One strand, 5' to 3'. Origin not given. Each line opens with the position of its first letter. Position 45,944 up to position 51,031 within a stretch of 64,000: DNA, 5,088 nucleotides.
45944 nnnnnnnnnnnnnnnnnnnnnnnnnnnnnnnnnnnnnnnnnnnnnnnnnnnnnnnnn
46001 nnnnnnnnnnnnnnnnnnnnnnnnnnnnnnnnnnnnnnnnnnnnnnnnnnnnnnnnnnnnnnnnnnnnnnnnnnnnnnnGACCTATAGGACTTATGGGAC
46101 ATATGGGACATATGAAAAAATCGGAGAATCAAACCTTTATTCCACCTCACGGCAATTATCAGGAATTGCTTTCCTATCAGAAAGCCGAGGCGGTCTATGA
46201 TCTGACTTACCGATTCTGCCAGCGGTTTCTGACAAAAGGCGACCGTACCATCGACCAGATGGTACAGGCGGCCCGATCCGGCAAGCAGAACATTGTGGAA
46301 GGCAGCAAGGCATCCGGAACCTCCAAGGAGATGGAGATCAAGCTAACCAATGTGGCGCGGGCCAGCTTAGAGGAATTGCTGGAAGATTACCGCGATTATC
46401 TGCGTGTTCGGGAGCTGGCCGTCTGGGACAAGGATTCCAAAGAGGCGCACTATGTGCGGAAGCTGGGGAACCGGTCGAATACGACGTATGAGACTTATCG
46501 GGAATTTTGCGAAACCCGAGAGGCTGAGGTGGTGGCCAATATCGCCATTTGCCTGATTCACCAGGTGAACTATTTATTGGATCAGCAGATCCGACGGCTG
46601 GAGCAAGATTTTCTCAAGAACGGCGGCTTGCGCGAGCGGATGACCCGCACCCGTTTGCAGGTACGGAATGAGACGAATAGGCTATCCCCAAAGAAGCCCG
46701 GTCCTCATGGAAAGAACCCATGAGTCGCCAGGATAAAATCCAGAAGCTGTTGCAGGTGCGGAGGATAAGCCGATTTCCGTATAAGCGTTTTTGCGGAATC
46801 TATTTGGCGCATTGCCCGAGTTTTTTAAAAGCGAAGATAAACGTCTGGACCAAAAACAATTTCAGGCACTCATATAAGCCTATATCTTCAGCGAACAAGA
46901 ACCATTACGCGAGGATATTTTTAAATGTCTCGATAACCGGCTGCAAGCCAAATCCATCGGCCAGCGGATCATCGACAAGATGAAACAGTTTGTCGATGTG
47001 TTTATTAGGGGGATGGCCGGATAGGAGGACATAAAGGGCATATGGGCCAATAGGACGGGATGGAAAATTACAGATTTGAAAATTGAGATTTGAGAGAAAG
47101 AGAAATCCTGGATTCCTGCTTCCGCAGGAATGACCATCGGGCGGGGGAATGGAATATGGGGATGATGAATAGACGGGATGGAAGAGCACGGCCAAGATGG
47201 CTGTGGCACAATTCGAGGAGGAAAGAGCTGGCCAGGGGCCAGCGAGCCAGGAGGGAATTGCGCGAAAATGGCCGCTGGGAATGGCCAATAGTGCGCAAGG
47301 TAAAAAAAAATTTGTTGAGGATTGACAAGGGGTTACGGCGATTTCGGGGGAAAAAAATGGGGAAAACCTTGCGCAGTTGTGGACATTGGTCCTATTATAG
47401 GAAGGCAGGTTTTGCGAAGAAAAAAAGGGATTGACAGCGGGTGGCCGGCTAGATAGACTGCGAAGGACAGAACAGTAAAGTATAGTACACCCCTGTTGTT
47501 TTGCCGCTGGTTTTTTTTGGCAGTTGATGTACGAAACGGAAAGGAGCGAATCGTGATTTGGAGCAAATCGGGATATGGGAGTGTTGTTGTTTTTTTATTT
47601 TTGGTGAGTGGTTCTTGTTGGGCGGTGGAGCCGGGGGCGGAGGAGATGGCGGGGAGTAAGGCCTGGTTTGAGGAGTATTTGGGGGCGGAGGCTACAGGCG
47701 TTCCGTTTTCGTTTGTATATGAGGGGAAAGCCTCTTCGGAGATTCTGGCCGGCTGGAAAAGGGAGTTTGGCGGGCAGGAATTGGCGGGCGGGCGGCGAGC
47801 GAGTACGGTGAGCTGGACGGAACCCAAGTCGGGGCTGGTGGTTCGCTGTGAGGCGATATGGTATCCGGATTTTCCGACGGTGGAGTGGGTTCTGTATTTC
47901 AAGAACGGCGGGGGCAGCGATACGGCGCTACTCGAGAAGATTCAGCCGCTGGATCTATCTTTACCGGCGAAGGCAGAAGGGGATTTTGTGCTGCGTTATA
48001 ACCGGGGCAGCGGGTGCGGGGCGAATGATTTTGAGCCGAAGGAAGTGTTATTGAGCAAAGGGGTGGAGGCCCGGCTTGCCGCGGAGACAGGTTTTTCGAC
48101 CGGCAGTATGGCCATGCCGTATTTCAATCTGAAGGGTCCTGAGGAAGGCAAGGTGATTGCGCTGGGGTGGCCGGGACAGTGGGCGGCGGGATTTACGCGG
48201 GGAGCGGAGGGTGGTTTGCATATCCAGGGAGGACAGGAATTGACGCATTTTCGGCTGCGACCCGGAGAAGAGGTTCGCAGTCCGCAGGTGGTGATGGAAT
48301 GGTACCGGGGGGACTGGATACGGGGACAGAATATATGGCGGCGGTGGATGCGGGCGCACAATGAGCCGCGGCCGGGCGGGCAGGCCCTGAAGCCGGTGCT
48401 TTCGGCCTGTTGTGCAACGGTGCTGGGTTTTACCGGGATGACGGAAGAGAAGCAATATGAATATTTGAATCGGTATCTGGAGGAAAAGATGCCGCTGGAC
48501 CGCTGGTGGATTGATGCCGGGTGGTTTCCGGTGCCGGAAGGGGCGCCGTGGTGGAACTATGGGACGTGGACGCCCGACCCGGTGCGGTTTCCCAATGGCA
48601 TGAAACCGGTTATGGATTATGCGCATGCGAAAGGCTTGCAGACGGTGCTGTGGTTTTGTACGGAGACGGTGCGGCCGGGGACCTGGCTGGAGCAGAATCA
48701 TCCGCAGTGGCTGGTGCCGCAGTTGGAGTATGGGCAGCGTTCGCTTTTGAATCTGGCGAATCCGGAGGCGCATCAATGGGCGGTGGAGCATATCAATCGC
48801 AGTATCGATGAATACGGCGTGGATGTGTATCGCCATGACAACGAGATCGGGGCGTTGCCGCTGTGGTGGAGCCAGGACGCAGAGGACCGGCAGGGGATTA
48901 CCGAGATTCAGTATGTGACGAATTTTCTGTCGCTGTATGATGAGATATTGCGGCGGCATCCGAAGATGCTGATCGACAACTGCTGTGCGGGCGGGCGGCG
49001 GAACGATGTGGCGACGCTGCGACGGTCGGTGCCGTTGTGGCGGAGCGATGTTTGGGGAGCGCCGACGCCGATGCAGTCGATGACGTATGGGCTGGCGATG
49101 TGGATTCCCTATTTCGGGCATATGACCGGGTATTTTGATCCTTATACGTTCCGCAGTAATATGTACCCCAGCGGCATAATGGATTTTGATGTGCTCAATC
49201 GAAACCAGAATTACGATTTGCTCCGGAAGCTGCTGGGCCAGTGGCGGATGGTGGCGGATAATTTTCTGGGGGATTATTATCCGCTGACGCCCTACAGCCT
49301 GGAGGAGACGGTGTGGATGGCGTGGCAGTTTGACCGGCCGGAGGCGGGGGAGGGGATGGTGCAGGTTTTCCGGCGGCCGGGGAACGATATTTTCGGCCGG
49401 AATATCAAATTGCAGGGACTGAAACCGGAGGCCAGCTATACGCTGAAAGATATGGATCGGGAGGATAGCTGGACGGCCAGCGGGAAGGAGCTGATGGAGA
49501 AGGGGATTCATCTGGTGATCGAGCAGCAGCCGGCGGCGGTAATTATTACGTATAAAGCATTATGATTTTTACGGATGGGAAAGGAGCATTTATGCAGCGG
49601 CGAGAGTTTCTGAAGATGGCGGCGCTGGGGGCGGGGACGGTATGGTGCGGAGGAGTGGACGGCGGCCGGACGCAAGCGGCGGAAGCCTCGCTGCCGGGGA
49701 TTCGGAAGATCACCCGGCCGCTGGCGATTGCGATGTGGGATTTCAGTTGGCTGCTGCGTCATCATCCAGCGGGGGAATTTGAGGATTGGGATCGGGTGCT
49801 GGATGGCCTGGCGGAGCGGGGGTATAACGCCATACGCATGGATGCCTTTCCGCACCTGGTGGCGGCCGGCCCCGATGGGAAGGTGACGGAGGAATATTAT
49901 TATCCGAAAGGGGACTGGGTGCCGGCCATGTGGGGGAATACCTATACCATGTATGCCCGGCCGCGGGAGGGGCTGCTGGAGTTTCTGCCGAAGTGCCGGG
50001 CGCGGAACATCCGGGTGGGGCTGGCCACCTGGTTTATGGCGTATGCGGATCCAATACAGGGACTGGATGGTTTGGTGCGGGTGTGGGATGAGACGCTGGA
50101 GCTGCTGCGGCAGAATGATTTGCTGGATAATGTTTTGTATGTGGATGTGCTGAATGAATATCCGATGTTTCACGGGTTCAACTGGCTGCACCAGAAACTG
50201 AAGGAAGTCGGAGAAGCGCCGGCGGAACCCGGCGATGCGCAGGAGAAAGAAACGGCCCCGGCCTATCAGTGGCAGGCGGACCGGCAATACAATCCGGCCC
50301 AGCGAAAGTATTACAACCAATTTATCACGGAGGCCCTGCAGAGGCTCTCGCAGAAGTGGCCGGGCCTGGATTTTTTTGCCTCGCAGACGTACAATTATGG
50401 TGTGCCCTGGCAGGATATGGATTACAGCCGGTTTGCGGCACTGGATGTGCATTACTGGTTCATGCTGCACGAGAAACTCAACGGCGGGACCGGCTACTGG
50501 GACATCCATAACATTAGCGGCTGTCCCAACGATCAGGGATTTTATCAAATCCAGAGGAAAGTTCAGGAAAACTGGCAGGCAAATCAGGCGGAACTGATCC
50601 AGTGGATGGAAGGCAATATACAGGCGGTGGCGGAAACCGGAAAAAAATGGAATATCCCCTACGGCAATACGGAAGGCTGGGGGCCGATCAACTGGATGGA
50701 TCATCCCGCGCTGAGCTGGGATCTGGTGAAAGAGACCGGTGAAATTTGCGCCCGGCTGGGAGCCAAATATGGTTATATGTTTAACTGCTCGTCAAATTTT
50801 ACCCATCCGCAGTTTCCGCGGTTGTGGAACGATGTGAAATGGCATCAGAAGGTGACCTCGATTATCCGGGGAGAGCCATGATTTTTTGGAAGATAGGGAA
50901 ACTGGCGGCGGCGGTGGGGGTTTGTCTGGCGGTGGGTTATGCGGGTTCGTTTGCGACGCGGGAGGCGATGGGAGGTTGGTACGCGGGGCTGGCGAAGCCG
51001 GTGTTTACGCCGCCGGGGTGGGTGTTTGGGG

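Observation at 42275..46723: AT-rich two-gene module: 1221-aa orphan helical protein followed by an Avd-like four-helix-bundle protein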

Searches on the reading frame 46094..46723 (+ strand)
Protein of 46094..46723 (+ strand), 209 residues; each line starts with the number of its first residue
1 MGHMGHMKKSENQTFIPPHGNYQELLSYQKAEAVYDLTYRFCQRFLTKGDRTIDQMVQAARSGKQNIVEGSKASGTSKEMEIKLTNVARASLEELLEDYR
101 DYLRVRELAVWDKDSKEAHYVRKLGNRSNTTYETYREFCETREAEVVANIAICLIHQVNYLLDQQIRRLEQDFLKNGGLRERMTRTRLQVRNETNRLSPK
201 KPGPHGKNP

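Call 8: search_protein_families(library=pfam, proteins=[window:46094-46723:+], max_evalue=0.01)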
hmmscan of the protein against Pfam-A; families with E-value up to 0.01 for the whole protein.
window:46094-46723:+ (209 aa): 2 families
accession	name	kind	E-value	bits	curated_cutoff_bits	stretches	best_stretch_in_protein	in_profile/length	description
PF05635.17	23S_rRNA_IVP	-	9e-07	29.5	33.8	1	24-96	2-73/106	23S rRNA-intervening sequence protein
PF02657.20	SufE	-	0.0086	16.3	27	0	137-189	57-109/121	Fe-S metabolism associated domain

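Call 9: search_protein_families(library=ncbifam, proteins=[window:46094-46723:+], max_evalue=0.01)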
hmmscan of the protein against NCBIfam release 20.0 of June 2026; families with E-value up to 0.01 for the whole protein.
window:46094-46723:+ (209 aa): 3 families
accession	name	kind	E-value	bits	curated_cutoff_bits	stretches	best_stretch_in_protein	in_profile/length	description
TIGR04258.1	4helix_suffix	equivalog_domain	3.2e-24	84.6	40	1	144-192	1-49/49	four helix bundle suffix domain-containing protein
TIGR02436.1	TIGR02436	subfamily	1.3e-07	31.8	24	1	28-96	2-69/109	four helix bundle protein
NF008912.0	PRK12275.1-6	subfamily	0.0031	17.5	124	0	53-96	32-73/117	hypothetical protein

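Call 10: search_protein_families(library=padloc, proteins=[window:46094-46723:+], max_evalue=1)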
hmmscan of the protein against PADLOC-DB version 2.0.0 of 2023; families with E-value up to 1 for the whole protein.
window:46094-46723:+ (209 aa): 0 families

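Call 11: search_protein_families(library=phrogs, proteins=[window:46094-46723:+], max_evalue=1)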
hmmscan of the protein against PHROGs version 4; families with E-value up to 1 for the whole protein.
window:46094-46723:+ (209 aa): 2 families
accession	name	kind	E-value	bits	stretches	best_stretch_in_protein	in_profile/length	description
phrog_22996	-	unknown function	0.086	14.1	1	52-117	2-65/70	-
phrog_25795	-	unknown function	0.17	13.2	1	135-196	73-132/192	-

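Call 21: list_cluster_members(proteins=[P0001, window:46094-46723:+, window:40316-41338:+])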
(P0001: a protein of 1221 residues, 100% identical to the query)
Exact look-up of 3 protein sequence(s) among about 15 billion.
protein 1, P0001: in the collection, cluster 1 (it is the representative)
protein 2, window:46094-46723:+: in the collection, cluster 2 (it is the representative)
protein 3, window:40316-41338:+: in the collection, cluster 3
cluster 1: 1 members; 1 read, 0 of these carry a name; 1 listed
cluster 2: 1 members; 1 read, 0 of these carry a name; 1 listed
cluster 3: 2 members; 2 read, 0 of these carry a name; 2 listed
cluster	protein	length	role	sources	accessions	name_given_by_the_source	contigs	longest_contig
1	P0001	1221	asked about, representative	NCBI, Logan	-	-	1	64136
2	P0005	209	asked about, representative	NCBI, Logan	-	-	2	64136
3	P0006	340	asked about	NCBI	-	-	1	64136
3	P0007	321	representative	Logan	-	-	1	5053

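Call 81: find_related_loci(query=window:46112-46720:+, collection=metagenome_contigs, flank=6000)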
Query window:46112-46720:+ (203 aa) in metagenome_contigs; peptide patterns used: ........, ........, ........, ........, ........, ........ (x = any residue, [..] = any of these).
600 stretches matched a pattern (row limit reached: there are more); 523 encode a relative of the query (tblastn E <= 1e-3); the best 80 are kept; 80 distinct loci.
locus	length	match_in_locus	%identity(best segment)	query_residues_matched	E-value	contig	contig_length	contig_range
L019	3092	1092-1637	86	6-187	1e-109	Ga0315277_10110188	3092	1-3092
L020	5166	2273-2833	83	1-187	6e-107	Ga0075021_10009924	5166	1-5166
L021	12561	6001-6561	82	1-187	1e-104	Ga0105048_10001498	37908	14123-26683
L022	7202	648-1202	82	7-196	3e-104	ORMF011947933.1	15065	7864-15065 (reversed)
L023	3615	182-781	78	7-196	2e-105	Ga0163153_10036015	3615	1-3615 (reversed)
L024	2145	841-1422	78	5-199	1e-107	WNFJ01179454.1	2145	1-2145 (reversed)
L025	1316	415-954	84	9-188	3e-110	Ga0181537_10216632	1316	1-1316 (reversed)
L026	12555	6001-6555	81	1-185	2e-101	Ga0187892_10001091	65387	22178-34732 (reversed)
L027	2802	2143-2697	81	1-185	3e-104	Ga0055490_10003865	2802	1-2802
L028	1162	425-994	77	1-190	1e-108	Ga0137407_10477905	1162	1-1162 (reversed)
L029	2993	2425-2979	78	3-187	5e-102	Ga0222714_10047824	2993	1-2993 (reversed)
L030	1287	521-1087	77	9-197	6e-107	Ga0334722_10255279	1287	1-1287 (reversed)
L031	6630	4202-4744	77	6-186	6e-97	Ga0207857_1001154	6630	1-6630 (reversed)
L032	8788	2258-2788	80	9-185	4e-97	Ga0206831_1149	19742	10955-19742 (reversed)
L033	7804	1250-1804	78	1-185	2e-96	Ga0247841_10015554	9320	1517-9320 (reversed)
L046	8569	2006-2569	72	5-192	8e-93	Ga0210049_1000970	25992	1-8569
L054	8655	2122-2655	75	9-186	1e-91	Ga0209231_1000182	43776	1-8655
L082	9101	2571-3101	71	9-185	2e-84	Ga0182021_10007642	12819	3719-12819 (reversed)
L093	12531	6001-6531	70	9-185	2e-82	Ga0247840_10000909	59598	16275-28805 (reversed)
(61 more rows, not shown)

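Call 94: find_encoding_contigs(protein=window:46094-46723:+, flank=6000)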
Protein window:46094-46723:+ (209 aa): 2 contigs read that carry it; 2 places shown.
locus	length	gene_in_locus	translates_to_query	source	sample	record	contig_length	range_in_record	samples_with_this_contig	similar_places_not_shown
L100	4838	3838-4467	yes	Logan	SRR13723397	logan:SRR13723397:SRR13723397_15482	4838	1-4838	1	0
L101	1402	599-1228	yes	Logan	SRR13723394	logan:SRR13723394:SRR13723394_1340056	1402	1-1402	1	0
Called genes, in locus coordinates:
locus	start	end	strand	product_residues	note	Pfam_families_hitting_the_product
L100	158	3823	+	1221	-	-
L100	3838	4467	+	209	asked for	PF05635:23S_rRNA_IVP (weak)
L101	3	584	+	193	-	?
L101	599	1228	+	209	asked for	PF05635:23S_rRNA_IVP (weak)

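Call 116: search_protein_families(library=pfam, proteins=[L046:411-1925:+, L046:2662-3849:+, L023:736-2091:+, L093:3827-5953:+, L082:3-2468:+, L019:2778-3092:+, L054:545-2014:+, L054:2840-4027:+], max_evalue=0.001)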
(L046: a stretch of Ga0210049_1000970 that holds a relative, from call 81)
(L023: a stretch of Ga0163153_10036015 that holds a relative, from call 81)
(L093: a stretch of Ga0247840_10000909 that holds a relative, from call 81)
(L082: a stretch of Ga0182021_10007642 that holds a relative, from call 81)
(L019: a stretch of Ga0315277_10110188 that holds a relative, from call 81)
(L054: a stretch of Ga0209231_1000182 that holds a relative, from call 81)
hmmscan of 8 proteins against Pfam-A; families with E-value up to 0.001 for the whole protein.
L046:411-1925:+ (504 aa): 5 families
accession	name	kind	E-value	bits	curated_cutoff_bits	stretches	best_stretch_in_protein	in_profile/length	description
PF02384.22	N6_Mtase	-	9.2e-60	203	20.4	1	156-475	3-309/311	N-6 DNA Methylase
PF07669.17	Eco57I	-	1.4e-11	45.3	25.3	1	290-384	59-165/171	Eco57I restriction-modification methylase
PF12161.14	HsdM_N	-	3e-09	38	24.5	1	10-145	7-135/135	HsdM N-terminal domain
PF01170.24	UPF0020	-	0.00029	21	22.3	1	188-315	18-134/197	RMKL-like, methyltransferase domain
PF20473.4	MmeI_Mtase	-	0.00037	20.2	27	0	201-280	22-88/259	MmeI, DNA-methyltransferase domain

L046:2662-3849:+ (395 aa): 2 families
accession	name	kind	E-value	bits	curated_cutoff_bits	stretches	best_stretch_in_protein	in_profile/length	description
PF01420.25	Methylase_S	-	2.8e-47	161.5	22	2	42-192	2-158/168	Type I restriction modification DNA specificity domain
PF22105.2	DUF6943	-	8.7e-05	23.1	27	1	289-389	30-131/131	Family of unknown function (DUF6943)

L023:736-2091:+ (451 aa): 1 family
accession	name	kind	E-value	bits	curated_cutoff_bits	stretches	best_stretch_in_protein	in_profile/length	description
PF01420.25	Methylase_S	-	2e-25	90.4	22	2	250-421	2-160/168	Type I restriction modification DNA specificity domain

L093:3827-5953:+ (708 aa): 2 families
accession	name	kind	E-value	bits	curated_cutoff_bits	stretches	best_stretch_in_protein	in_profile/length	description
PF01964.24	ThiC_Rad_SAM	-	6.8e-186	618.5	25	1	180-669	1-419/420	Radical SAM ThiC family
PF13667.11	ThiC-associated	-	3.5e-29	100.9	27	1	49-127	1-80/81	ThiC-associated domain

L082:3-2468:+ (821 aa): 2 families
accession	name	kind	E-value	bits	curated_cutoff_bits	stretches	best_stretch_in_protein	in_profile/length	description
PF00920.27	ILVD_EDD_N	-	3e-136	454.2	27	1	99-430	1-316/316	Dihydroxy-acid/6-phosphogluconate dehydratase N-terminal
PF24877.1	ILV_EDD_C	-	3.8e-71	238.9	27.7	1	620-817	1-191/191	Dihydroxy-acid/6-phosphogluconate dehydratase C-terminal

L019:2778-3092:+ (105 aa): 1 family
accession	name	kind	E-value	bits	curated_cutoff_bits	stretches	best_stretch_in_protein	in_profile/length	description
PF05635.17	23S_rRNA_IVP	-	7.3e-27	94.1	33.8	1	5-105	1-100/106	23S rRNA-intervening sequence protein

L054:545-2014:+ (489 aa): 5 families
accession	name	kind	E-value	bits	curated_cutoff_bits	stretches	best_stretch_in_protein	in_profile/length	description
PF02384.22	N6_Mtase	-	1.9e-63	215.1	20.4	1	159-458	2-307/311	N-6 DNA Methylase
PF07669.17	Eco57I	-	6.1e-13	49.7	25.3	1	274-369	60-165/171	Eco57I restriction-modification methylase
PF12161.14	HsdM_N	-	1.3e-06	29.5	24.5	1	11-81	4-81/135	HsdM N-terminal domain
PF20473.4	MmeI_Mtase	-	0.00011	21.9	27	0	205-264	22-87/259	MmeI, DNA-methyltransferase domain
PF10354.15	BMT5-like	-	0.00099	19.9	24.7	0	229-342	26-131/168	rRNA (uridine-N3-)-methyltransferase BTM5-like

L054:2840-4027:+ (395 aa): 1 family
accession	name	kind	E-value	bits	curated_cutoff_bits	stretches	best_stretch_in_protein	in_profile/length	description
PF01420.25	Methylase_S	-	7.2e-44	150.4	22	2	2-165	1-154/168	Type I restriction modification DNA specificity domain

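Call 129: find_related_loci(query=window:46112-46720:+, collection=viral_contigs, flank=4000)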
Query window:46112-46720:+ (203 aa) in viral_contigs; peptide patterns used: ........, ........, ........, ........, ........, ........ (x = any residue, [..] = any of these).
19 stretches matched a pattern, but none encodes a relative of the query by tblastn (E <= 1e-3).

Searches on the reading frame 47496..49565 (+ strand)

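Call 8: search_protein_families(library=pfam, proteins=[window:47496-49565:+], max_evalue=0.01)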
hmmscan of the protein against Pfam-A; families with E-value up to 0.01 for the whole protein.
window:47496-49565:+ (689 aa): 3 families
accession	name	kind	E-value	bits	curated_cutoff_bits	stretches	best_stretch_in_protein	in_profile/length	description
PF02065.24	Melibiase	-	1.8e-21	77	27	1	331-521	69-263/347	Melibiase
PF01055.32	Glyco_hydro_31_2nd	-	4.7e-10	39.8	23.5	1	316-453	20-161/328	Glycosyl hydrolases family 31 TIM-barrel domain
PF16874.11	Glyco_hydro_36C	-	2.5e-08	34.7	27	1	607-677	4-68/77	Glycosyl hydrolase family 36 C-terminal domain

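Call 9: search_protein_families(library=ncbifam, proteins=[window:47496-49565:+], max_evalue=0.01)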
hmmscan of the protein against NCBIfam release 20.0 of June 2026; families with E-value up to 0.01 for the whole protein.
window:47496-49565:+ (689 aa): 1 family
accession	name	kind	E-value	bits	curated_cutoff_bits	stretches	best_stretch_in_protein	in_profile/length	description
NF053652.1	BtArabpyrBAD1528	equivalog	4.1e-16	58.1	1100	1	334-510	345-525/730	beta-L-arabinopyranosidase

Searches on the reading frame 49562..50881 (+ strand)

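Call 8: search_protein_families(library=pfam, proteins=[window:49562-50881:+], max_evalue=0.01)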
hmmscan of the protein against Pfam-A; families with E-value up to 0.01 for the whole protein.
window:49562-50881:+ (439 aa): 1 family
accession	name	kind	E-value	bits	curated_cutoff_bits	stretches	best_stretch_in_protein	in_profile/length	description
PF12876.13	Cellulase-like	-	6.8e-62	210.3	25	1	56-436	1-355/355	Sugar-binding cellulase-like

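Call 9: search_protein_families(library=ncbifam, proteins=[window:49562-50881:+], max_evalue=0.01)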
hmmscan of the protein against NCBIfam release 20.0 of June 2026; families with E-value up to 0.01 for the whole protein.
window:49562-50881:+ (439 aa): 0 families
